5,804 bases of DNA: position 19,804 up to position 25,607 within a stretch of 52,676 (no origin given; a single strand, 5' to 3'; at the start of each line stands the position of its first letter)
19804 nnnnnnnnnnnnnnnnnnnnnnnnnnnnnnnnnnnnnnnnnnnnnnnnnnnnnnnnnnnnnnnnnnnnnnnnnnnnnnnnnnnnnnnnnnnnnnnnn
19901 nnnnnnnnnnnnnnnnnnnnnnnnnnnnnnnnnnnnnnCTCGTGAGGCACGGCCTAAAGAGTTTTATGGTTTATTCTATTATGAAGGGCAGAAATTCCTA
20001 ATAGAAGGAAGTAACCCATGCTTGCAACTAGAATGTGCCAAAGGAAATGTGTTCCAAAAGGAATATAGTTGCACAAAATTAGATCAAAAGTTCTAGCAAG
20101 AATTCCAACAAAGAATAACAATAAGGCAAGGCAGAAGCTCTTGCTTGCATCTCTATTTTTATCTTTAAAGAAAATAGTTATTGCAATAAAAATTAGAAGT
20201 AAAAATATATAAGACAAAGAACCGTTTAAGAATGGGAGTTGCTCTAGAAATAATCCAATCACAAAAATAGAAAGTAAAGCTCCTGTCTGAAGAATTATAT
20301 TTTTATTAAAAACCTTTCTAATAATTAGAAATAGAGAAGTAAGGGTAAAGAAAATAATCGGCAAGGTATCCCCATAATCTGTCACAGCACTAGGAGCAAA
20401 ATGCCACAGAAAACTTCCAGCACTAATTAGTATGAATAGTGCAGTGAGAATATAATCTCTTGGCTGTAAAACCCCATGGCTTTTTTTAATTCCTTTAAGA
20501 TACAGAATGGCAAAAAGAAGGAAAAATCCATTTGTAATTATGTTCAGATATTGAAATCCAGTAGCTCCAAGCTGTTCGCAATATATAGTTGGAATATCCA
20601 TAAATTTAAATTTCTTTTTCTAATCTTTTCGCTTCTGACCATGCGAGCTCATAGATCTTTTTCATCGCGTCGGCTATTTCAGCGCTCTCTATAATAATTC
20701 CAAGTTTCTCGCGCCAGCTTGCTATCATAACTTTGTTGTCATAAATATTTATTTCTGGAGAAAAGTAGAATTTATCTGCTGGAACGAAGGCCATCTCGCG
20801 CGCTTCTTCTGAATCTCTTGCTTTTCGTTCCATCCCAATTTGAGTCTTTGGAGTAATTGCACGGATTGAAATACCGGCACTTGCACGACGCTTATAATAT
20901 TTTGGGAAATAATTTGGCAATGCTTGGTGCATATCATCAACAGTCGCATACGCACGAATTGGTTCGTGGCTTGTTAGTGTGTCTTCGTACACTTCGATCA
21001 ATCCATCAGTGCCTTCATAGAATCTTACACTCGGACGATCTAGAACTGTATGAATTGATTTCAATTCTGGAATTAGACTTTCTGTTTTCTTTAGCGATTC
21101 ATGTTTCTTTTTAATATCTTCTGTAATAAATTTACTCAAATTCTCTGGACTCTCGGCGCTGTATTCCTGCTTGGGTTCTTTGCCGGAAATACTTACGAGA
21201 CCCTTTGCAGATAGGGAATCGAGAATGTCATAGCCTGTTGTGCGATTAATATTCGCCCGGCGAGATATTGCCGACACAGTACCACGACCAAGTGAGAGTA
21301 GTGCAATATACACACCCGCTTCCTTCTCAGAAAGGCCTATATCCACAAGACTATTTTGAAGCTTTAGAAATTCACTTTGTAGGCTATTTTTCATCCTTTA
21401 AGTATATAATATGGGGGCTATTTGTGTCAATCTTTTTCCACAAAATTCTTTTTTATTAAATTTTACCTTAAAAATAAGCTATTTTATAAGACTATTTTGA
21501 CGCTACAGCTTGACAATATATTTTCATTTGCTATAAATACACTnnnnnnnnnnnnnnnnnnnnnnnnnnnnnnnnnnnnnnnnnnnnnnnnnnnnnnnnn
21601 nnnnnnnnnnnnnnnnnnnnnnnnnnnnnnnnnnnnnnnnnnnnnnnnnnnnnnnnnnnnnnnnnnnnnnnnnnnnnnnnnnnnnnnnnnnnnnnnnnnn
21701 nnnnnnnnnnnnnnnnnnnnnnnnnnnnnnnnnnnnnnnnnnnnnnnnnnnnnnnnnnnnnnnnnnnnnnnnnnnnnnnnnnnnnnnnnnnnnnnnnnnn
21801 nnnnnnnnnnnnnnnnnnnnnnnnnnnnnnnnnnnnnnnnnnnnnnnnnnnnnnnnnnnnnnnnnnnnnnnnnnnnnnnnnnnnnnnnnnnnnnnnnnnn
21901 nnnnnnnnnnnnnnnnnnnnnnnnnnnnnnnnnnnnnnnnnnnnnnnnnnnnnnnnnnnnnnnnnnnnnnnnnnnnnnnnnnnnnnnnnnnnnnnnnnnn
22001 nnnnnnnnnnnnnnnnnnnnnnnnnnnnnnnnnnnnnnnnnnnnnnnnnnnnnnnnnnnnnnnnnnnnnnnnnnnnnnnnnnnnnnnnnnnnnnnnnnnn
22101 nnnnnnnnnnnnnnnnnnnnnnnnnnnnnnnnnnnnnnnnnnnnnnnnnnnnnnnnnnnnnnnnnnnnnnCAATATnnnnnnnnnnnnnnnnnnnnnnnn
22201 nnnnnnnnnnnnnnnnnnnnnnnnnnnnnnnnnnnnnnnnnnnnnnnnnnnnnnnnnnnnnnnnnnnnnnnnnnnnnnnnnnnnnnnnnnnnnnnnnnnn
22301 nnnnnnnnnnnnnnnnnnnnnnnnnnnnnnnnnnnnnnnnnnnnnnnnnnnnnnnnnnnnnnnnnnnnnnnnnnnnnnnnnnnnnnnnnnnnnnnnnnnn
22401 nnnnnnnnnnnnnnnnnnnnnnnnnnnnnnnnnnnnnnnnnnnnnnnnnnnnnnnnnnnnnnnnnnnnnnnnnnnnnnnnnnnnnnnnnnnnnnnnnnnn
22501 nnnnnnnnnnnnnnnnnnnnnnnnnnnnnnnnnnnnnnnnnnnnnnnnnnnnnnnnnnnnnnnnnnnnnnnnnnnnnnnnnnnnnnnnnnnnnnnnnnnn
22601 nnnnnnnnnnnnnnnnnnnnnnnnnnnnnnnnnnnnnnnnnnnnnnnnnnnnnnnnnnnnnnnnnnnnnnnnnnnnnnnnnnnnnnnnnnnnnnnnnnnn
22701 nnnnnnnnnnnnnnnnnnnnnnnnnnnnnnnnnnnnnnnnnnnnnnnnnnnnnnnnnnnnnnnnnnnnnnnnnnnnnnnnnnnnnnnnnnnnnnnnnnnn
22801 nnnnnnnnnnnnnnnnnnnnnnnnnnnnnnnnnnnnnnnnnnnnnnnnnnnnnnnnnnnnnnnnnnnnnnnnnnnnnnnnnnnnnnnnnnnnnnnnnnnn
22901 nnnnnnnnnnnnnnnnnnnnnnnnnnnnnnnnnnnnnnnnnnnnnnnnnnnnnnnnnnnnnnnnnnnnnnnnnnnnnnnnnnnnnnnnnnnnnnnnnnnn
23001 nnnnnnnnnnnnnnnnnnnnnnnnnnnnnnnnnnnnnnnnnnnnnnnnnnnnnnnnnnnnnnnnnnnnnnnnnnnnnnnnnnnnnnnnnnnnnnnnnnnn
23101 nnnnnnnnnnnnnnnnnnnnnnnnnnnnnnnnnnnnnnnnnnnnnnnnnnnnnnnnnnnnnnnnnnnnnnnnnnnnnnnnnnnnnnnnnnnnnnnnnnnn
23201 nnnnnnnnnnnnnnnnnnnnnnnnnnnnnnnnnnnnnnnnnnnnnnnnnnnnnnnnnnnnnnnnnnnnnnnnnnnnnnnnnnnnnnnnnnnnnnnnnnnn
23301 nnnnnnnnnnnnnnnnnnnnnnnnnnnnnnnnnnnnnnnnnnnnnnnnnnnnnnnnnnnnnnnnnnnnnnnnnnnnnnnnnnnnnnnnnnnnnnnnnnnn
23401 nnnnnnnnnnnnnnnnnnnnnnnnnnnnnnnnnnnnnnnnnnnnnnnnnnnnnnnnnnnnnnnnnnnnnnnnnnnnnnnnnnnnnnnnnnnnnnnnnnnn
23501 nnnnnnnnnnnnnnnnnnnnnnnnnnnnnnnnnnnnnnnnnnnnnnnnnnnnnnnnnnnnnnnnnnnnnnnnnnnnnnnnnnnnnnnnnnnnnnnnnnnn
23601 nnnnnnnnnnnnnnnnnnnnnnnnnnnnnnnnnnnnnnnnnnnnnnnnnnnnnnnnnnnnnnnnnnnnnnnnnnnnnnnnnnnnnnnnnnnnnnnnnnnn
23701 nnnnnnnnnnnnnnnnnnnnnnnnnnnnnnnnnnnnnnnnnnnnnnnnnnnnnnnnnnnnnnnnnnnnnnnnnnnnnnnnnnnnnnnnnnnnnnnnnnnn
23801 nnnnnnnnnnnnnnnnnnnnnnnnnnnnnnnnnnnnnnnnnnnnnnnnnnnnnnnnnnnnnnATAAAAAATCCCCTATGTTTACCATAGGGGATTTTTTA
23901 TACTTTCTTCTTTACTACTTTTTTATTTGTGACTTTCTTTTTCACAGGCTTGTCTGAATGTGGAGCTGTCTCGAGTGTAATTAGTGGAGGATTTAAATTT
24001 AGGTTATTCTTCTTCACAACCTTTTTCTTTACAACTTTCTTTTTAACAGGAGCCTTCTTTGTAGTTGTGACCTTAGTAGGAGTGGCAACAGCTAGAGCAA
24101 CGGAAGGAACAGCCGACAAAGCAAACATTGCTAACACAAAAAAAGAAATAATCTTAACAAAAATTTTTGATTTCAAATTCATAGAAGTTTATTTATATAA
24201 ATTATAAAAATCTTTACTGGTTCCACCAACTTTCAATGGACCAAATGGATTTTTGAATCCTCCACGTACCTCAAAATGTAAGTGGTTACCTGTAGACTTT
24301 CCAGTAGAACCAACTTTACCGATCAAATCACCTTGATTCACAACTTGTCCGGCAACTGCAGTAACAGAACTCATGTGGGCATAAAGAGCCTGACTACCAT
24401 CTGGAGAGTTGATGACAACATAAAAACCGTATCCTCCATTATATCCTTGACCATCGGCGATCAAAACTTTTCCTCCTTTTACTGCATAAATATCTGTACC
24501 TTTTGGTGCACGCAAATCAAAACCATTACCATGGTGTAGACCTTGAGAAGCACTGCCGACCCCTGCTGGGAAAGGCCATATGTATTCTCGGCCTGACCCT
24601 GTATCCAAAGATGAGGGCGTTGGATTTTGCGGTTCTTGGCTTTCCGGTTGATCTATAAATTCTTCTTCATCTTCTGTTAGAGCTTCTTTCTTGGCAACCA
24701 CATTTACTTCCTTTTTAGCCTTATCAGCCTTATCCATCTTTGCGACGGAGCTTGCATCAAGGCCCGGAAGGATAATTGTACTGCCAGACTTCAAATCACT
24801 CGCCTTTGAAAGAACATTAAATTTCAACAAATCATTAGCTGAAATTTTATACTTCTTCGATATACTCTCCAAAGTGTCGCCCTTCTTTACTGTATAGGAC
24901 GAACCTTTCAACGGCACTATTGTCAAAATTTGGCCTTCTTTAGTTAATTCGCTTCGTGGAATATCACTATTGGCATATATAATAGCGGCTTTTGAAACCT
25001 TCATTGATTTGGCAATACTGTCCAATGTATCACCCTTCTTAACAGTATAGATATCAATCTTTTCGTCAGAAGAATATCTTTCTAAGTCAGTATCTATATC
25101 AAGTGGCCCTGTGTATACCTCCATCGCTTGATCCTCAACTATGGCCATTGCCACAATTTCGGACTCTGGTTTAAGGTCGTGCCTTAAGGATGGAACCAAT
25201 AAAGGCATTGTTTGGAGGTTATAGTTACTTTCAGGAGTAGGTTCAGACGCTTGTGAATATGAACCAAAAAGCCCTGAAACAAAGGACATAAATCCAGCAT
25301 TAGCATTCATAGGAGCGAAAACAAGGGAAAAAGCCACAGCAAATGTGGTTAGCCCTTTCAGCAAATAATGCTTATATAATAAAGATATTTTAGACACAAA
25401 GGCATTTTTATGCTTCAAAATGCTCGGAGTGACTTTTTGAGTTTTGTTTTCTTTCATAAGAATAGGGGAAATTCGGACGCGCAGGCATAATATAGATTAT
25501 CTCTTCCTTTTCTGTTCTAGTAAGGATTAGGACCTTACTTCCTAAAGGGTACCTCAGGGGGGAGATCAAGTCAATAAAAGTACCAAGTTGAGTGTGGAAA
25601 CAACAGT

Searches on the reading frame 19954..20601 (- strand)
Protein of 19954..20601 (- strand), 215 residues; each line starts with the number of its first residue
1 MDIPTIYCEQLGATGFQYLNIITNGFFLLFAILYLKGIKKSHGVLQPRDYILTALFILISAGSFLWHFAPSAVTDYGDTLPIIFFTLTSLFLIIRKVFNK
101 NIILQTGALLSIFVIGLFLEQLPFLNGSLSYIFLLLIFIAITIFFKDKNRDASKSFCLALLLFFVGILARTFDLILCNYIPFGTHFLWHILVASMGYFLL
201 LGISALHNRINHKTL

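Call 108: search_protein_families(library=pfam, proteins=[window:19954-20601:-], max_evalue=0.001)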
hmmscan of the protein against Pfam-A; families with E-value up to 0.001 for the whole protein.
window:19954-20601:- (215 aa): 1 family
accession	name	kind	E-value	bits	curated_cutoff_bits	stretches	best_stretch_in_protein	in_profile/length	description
PF05875.18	Ceramidase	-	1.9e-12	47.6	32.5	1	18-208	23-235/259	Ceramidase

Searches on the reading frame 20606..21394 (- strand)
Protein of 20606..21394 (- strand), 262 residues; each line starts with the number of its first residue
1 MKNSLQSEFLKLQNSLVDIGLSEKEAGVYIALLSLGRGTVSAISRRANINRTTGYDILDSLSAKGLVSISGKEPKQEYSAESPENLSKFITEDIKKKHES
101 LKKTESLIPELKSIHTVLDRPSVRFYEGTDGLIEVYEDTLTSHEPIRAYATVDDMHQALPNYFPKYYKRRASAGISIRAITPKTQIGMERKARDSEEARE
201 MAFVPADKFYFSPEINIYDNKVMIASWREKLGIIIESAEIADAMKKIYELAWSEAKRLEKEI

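Call 108: search_protein_families(library=pfam, proteins=[window:20606-21394:-], max_evalue=0.001)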
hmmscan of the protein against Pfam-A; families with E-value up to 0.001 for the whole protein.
window:20606-21394:- (262 aa): 1 family
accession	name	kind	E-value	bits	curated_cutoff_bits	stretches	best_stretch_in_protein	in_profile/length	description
PF01978.25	TrmB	-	2.2e-16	59.9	25.6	1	18-84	3-68/68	Sugar-specific transcriptional regulator TrmB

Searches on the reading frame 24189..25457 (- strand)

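Call 6: search_protein_families(library=pfam, proteins=[window:24189-25457:-], max_evalue=1)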
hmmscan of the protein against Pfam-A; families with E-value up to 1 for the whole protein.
window:24189-25457:- (422 aa): 9 families
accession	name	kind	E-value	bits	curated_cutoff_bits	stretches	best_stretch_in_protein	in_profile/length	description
PF01551.29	Peptidase_M23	-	2.2e-26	92.3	28.7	1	311-399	4-89/96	Peptidase family M23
PF01476.26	LysM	-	8.1e-22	77.4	20.9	2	188-231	1-43/43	LysM domain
PF23473.1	LysM3_LYK4_5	-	8.6e-09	35.8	29.3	2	187-219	4-36/48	LYK4/5 LysM3 domain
PF23577.1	LysM_RLK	-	0.00038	20.9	27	1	188-216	3-31/44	LysM domain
PF23446.1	LysM1_NFP_LYK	-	0.00094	20.4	36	0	194-231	16-54/60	NFP/LYK LysM1 domain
PF22310.2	NMB0315_dom_I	-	0.02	15.7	27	0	189-214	7-32/83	NMB0315-like, domain I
PF23462.1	LysM3_NFP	-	0.072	14.1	28.1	0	140-164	8-32/48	NFP LysM3 domain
PF04225.17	LysM_OapA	-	0.097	13.2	22.3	0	186-231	3-52/85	Opacity-associated protein A LysM-like domain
PF13533.13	Biotin_lipoyl_2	-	0.48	10.8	29.8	0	369-379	18-28/32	Biotin-lipoyl like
